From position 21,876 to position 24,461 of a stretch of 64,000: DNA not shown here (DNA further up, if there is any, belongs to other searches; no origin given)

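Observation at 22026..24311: Acetylene-hydratase-like cytoplasmic Mo/W enzyme embedded in the transhydroxylase array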

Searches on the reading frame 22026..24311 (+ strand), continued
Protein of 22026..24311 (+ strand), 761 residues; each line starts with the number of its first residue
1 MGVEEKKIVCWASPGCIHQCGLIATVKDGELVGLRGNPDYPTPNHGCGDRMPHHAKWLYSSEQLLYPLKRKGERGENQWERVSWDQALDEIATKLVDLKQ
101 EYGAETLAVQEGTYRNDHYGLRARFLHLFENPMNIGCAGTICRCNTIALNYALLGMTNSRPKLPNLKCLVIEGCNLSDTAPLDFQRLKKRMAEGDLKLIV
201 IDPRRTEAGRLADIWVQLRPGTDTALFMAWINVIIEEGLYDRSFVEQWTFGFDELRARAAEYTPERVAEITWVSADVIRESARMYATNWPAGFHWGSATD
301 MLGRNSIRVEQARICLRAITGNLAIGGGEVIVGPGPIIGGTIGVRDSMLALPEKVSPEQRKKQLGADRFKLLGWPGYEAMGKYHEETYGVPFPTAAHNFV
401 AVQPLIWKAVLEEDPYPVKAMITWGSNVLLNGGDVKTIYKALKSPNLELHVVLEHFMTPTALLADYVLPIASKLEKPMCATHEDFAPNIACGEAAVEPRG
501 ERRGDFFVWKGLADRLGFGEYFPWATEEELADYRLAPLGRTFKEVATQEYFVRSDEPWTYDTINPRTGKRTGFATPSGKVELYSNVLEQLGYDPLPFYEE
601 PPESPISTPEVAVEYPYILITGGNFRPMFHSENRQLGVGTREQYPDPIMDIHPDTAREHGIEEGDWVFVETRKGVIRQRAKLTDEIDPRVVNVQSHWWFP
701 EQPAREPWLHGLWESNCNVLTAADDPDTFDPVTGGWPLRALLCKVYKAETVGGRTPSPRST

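Call 40: search_solved_structures(query=L002:8601-9971:+, max_evalue=1e-10)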
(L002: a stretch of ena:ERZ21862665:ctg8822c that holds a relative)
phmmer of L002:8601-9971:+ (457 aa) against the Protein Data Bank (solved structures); distinct sequences matched with E-value up to 1e-10: 10.
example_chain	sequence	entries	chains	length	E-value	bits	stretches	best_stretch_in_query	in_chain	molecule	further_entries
7bra_A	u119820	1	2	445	1e-35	126.4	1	22-430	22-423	Bacillus subtilis IRG1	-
7e9d_A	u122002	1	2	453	2.3e-34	122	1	21-431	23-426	IRG1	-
2hp3_A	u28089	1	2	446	7.1e-34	120.4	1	22-436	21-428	IDS-epimerase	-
2hp0_A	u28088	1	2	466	8.2e-34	120.2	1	22-436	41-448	IDS-epimerase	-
7br9_A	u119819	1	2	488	1.7e-28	102.6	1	17-456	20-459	Cis-aconitate decarboxylase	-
6r6t_A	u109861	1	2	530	2.3e-28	102.2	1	17-456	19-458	Cis-aconitate decarboxylase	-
12vw_A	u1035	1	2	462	3e-27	98.6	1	19-456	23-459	Cis-aconitate decarboxylase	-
12vt_A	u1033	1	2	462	3.4e-27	98.4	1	19-456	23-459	Cis-aconitate decarboxylase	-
12ux_A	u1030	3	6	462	4.1e-27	98.1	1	19-456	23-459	Cis-aconitate decarboxylase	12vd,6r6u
12vq_A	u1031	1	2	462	5.2e-26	94.5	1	19-456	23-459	Cis-aconitate decarboxylase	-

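Call 55: search_protein_representatives(protein=window:22026-24308:+)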
Query: 761 residues. Proteins with E-value up to 0.001 (for the whole library): 16277; up to 1e-10: 7372; up to 1e-30: 1607. The best 150 are listed.
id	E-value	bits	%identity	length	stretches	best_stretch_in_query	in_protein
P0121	5.7e-299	1010.4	59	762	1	2-750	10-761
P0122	4.3e-228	776.0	49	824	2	252-746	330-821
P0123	1.5e-203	694.8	56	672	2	255-748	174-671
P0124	9.4e-203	692.2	50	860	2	257-749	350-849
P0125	4.0e-197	673.5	48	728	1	11-748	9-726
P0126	1.6e-188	645.1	45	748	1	5-753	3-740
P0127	3.0e-185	634.3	45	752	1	4-747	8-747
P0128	4.6e-183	627.0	46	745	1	38-749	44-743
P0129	8.7e-181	619.5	57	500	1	260-750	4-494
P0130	2.3e-179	614.8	69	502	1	110-523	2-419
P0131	3.4e-176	604.3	47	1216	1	47-748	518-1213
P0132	8.2e-166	570.0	56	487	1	2-451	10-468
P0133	1.2e-165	569.5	41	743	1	5-748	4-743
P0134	1.4e-163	562.6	44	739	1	2-750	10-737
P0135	8.9e-160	550.0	43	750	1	15-748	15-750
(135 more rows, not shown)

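Call 58: find_encoding_contigs(protein=P0060, flank=10000, max_places=1)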
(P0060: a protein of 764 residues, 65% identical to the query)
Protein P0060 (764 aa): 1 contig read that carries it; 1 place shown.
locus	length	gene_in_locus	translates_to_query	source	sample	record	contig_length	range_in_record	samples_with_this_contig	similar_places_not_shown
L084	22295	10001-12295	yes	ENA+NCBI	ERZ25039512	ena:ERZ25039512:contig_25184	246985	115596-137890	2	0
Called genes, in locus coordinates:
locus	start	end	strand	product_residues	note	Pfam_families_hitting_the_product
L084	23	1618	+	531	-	PF20695:UbiD_N (faint), PF01977:UbiD, PF20696:UbiD_C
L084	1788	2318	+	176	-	PF01558:POR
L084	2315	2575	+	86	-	PF12838:Fer4_7 (faint), PF12837:Fer4_6 (faint), PF13237:Fer4_10 (weak), PF14697:Fer4_21 (weak), PF13484:Fer4_16 (faint), PF00037:Fer4 (weak)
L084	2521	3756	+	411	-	PF01855:POR_N, PF17147:PFOR_II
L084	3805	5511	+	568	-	PF02730:AFOR_N, PF01314:AFOR_C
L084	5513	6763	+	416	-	PF07992:Pyr_redox_2, PF00070:Pyr_redox, PF18267:Rubredoxin_C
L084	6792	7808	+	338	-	PF00037:Fer4 (faint), PF12797:Fer4_2 (faint), PF12837:Fer4_6 (faint), PF12838:Fer4_7 (faint), PF13187:Fer4_9 (faint), PF13237:Fer4_10 (faint), PF13247:Fer4_11, PF02775:TPP_enzyme_C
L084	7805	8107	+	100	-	-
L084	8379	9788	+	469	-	PF20695:UbiD_N, PF01977:UbiD, PF20696:UbiD_C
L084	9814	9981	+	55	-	-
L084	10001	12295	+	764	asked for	PF04879:Molybdop_Fe4S4 (weak), PF00384:Molybdopterin, PF01568:Molydop_binding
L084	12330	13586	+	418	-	PF13433:Peripla_BP_5, PF13458:Peripla_BP_6, PF01094:ANF_receptor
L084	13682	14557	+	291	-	PF02653:BPD_transp_2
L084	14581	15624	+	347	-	PF02653:BPD_transp_2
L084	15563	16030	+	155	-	PF00005:ABC_tran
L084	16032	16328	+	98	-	PF12399:BCA_ABC_TP_C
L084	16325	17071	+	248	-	PF00005:ABC_tran, PF13304:AAA_21 (faint)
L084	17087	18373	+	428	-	PF09861:Lar_N, PF21113:LarA_C (weak)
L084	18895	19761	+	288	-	PF01557:FAA_hydrolase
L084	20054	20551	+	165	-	PF13592:HTH_33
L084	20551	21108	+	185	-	PF13358:DDE_3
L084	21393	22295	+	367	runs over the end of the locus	PF01042:Ribonuc_L-PSP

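Call 59: find_encoding_contigs(protein=P0055, flank=10000, max_places=1)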
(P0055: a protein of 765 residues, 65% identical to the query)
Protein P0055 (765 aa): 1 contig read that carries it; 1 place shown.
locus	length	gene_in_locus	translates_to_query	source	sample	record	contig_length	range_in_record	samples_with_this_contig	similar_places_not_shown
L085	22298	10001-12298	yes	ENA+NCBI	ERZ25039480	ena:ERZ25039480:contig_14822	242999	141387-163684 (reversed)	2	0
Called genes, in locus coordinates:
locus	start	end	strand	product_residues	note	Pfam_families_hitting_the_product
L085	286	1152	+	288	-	PF13413:HTH_25, PF13464:RodZ_C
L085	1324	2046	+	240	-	PF03767:Acid_phosphat_B (faint), PF00702:Hydrolase, PF12710:HAD (weak), PF13419:HAD_2, PF13242:Hydrolase_like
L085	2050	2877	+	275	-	-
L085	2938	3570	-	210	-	PF00440:TetR_N, PF17932:TetR_C_24, PF17934:TetR_C_26 (weak)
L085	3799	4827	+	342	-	PF03480:DctP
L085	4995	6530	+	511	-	PF00501:AMP-binding, PF13193:AMP-binding_C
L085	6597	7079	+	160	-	PF04290:DctQ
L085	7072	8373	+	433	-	PF06808:DctM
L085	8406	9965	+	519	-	PF00501:AMP-binding, PF13193:AMP-binding_C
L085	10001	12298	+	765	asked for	PF00384:Molybdopterin, PF01568:Molydop_binding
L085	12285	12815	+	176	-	PF13085:Fer2_3 (weak), PF01799:Fer2_2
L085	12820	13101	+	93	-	PF01315:Ald_Xan_dh_C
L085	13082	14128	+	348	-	PF01315:Ald_Xan_dh_C, PF02738:MoCoBD_1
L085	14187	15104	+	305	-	PF20256:MoCoBD_2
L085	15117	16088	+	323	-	PF00941:FAD_binding_5, PF03450:CO_deh_flav_C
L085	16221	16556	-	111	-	PF02452:PemK_toxin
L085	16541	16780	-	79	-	PF01402:RHH_1 (weak)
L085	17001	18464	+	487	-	PF00111:Fer2 (weak), PF01799:Fer2_2, PF01315:Ald_Xan_dh_C, PF02738:MoCoBD_1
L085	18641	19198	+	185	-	PF20256:MoCoBD_2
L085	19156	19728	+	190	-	PF20256:MoCoBD_2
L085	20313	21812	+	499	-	PF14691:Fer4_20 (weak), PF13183:Fer4_8, PF13187:Fer4_9 (weak), PF13534:Fer4_17, PF02754:CCG (faint)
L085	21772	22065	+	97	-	-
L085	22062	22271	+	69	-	PF24292:DUF7479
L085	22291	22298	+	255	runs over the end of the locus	-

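Call 60: find_encoding_contigs(protein=P0121, flank=10000, max_places=2)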
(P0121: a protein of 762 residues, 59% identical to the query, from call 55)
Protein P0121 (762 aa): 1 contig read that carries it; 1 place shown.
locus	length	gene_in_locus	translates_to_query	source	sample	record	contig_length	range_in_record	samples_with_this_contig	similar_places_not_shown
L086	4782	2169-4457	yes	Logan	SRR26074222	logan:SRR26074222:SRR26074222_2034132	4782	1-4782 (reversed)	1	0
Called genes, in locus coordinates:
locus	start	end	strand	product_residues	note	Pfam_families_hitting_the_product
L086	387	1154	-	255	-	PF00106:adh_short, PF08659:KR, PF13561:adh_short_C2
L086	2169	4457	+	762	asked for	PF04879:Molybdop_Fe4S4 (weak), PF00384:Molybdopterin, PF01568:Molydop_binding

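Call 62: search_solved_structures(query=L081:4196-6487:-, max_evalue=1e-30)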
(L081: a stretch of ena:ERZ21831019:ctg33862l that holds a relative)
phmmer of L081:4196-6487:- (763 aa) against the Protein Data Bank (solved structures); distinct sequences matched with E-value up to 1e-30: 14.
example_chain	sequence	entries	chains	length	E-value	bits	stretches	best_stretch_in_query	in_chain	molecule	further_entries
1rm6_A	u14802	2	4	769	8.4e-69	235.8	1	6-753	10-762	4-hydroxybenzoyl-CoA reductase alpha subunit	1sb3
8uem_A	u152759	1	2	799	8.3e-55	189.5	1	13-753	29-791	Carbon monoxide dehydrogenase (Large chain), CoxL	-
7dqx_A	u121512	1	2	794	1.9e-48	168.5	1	5-751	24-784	6-hydroxypseudooxynicotine dehydrogenase complex subunit gamma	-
1n5w_B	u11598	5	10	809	2.6e-48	168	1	12-733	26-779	Carbon monoxide dehydrogenase large chain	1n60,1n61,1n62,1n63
1zxi_B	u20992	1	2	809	3.6e-48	167.5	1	12-733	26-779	Carbon monoxide dehydrogenase large chain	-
1t3q_B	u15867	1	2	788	4.7e-48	167.1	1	5-753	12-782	quinoline 2-oxidoreductase large subunit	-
1ffu_B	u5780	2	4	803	2.9e-46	161.2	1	10-753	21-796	CUTL, MOLYBDOPROTEIN OF CARBON MONOXIDE DEHYDROGENASE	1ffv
5g5h_C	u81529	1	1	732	3.7e-43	151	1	35-753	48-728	Aldehyde oxidoreductase molybdenum-binding subunit PaoC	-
1sij_A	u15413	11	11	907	4.5e-43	150.7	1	6-753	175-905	Aldehyde oxidoreductase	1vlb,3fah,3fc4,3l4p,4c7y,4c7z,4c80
5g5g_C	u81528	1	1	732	9.3e-43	149.6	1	35-753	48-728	PUTATIVE XANTHINE DEHYDROGENASE YAGS FAD-BINDING SUBUNIT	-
4zoh_A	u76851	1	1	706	1.6e-40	142.2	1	6-747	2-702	Putative oxidoreductase molybdopterin-binding subunit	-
3hrd_A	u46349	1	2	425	6.7e-40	140.2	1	2-392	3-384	Nicotinate dehydrogenase large molybdopterin subunit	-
1dgj_A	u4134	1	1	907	3.5e-39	137.8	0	5-539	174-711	ALDEHYDE OXIDOREDUCTASE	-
5y6q_C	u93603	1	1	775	8.2e-38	133.3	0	142-550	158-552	Aldehyde oxidase large subunit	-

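Call 75: predict_structure(alignment_id=A1)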
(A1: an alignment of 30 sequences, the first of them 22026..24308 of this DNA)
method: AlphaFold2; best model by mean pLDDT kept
length: 761 residues; sequences in the alignment: 30
mean_pLDDT: 82.9   pTM: 0.87
mean pLDDT of the five models: 82.9, 79.6, 78.4, 75.3, 66.4
residues with pLDDT >= 90: 318; 70-90: 309; 50-70: 89; < 50: 45
segments of 3 or more residues with pLDDT < 50: 297-302, 603-607, 624-633, 635-642, 751-761
pLDDT, mean of each block of 10 residues (from residue 1): 84 60 90 86 65 75 90 88 97 98 93 67 91 72 72 83 88 76 85 93 86 91 92 98 97 98 95 96 97 63 67 94 90 78 87 90 86 89 88 77 86 93 75 76 94 85 92 86 76 91 91 96 94 94 92 84 85 94 96 89 48 83 51 47 69 95 93 85 90 72 60 68 71 68 84 36 31
secondary structure, 60 per line:
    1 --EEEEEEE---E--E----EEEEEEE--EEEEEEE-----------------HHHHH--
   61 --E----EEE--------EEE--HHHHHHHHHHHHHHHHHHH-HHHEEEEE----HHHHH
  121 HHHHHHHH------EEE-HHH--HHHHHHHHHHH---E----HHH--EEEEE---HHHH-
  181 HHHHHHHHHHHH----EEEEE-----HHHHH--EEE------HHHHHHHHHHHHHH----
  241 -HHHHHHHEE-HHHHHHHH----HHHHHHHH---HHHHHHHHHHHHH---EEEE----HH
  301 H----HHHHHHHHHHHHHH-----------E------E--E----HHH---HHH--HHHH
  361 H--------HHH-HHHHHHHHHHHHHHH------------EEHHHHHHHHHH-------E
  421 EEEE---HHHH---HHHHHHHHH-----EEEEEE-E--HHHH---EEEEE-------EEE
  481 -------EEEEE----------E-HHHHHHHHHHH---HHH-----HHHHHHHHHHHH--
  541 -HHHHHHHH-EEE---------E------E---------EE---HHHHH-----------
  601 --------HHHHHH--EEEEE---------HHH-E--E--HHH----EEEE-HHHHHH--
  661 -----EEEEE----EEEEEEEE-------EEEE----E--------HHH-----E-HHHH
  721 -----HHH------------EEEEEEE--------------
elements in order (helices of 4 or more, strands of 3 or more residues): E3-9 E21-27 E30-36 H54-58 E68-70 E79-81 H84-102 E107-111 H116-128 E135-137 H144-154 E168-172 H176-179 H181-192 E197-201 H207-211 E214-216 H223-236 H242-248 H252-259 H264-271 H275-287 E291-294 H306-319 H357-361 H374-388 H403-412 E420-424 H428-431 H435-443 E449-454 H459-462 E466-470 E478-480 E488-492 H505-515 H527-538 H542-549 E551-553 H585-589 H609-614 E617-621 E648-651 H653-658 E666-670 E675-682 E690-693 H717-720 E741-747
